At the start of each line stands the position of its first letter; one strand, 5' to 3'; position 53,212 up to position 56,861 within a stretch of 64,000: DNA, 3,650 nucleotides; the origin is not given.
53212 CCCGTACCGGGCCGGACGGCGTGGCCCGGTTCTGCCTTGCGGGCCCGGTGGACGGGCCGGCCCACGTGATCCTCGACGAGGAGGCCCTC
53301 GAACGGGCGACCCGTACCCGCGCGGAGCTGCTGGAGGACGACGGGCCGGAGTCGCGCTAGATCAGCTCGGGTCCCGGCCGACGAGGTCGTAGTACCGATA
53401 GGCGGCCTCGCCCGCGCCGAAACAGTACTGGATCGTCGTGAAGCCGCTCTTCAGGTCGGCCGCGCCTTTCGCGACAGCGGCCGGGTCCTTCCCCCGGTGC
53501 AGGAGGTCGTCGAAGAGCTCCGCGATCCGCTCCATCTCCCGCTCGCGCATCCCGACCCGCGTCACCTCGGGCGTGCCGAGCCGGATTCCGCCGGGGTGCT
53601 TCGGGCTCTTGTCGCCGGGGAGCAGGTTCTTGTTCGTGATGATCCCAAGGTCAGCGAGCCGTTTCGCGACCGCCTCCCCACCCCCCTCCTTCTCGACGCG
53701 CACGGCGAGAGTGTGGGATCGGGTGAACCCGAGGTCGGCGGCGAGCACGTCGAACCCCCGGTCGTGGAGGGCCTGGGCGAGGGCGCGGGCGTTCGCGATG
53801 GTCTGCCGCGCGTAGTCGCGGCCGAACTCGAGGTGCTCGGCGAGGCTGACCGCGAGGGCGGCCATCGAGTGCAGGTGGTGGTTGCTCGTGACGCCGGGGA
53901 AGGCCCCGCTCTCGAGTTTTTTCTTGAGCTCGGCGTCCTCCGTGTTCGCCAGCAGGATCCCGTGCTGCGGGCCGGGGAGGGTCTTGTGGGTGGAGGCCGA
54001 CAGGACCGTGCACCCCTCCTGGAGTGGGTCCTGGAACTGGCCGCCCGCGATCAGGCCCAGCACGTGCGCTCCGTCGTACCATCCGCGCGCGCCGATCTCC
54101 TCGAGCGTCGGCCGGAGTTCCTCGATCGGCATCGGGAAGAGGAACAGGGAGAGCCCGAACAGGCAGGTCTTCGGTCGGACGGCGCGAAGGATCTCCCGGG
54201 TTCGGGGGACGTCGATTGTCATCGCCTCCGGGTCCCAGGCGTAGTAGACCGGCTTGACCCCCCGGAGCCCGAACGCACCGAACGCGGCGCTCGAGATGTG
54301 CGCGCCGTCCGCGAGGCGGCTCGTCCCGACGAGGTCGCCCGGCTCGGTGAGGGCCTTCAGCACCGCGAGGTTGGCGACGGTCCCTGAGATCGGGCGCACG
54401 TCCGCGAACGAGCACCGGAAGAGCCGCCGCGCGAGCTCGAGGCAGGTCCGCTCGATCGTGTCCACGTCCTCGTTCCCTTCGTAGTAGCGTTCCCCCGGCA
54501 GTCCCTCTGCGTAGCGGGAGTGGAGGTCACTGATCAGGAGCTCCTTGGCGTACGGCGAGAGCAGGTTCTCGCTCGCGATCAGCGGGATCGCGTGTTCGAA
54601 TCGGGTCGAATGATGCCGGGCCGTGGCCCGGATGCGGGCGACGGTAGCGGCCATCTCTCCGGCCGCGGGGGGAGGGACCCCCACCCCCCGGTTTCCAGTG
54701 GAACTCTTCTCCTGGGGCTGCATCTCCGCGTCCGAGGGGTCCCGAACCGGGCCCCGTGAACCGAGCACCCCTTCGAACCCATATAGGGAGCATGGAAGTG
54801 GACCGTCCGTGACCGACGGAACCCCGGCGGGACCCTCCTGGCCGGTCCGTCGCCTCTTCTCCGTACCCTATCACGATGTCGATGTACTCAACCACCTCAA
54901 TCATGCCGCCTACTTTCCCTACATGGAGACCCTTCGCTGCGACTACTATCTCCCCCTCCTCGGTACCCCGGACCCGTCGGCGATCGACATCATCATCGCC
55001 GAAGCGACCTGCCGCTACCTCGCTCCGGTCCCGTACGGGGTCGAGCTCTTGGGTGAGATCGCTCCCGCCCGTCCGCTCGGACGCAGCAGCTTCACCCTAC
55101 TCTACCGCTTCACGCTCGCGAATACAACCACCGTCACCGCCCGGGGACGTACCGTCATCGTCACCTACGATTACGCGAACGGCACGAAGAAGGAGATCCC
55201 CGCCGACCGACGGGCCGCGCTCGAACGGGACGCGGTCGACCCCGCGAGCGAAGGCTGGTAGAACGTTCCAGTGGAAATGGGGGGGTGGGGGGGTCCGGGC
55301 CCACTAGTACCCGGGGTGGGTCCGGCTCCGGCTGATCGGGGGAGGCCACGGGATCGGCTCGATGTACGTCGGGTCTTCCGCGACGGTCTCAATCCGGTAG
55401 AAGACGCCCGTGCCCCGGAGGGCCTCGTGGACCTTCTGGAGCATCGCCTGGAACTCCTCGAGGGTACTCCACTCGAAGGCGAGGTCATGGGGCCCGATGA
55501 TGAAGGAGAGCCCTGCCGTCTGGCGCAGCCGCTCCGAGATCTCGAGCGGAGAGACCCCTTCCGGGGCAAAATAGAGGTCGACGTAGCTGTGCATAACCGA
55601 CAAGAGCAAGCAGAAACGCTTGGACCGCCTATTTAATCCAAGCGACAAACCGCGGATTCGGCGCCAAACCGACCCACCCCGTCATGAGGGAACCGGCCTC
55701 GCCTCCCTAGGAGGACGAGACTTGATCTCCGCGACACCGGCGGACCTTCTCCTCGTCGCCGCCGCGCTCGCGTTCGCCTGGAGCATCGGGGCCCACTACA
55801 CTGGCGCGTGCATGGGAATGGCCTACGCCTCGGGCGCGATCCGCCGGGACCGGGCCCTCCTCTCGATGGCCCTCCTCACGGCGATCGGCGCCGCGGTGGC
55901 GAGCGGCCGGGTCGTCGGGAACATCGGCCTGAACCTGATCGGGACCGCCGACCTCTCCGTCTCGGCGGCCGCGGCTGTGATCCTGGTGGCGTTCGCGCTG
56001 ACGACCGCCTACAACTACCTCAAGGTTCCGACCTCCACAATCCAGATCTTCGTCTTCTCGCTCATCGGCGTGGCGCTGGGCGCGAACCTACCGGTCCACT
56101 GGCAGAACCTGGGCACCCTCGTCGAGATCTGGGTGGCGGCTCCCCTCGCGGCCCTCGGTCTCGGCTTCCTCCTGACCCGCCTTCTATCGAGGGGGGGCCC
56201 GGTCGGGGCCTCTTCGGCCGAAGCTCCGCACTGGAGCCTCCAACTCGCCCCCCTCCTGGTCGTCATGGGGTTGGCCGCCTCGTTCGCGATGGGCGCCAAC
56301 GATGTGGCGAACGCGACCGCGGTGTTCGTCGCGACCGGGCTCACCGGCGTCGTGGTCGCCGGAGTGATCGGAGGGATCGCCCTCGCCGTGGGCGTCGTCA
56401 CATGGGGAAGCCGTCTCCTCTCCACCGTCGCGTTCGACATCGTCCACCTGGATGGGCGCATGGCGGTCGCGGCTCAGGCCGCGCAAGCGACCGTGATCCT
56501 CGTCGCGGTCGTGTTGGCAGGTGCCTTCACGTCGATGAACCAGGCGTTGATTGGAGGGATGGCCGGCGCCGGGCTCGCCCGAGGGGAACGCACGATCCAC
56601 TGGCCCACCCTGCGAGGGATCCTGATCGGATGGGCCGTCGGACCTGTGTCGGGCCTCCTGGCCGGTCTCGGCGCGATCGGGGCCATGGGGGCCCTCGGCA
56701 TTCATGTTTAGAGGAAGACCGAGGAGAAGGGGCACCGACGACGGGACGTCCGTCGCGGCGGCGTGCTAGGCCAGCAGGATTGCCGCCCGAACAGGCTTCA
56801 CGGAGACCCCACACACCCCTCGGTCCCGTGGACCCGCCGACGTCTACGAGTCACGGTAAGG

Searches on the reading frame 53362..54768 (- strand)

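Call 56: search_protein_families(library=pfam, proteins=[window:53362-54768:-], max_evalue=0.00001)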
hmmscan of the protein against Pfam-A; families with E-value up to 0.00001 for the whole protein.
window:53362-54768:- (468 aa): 1 family
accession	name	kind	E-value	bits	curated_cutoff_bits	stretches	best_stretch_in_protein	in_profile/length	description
PF00464.25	SHMT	-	1.1e-69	235.5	27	1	47-417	9-397/399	Serine hydroxymethyltransferase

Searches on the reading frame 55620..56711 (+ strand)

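Call 56: search_protein_families(library=pfam, proteins=[window:55620-56711:+], max_evalue=0.00001)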
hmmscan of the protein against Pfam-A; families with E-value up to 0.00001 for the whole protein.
window:55620-56711:+ (363 aa): 1 family
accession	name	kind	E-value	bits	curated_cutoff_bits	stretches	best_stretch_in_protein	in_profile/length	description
PF01384.25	PHO4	-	2.8e-33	115.8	33.7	1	56-348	1-350/350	Phosphate transporter family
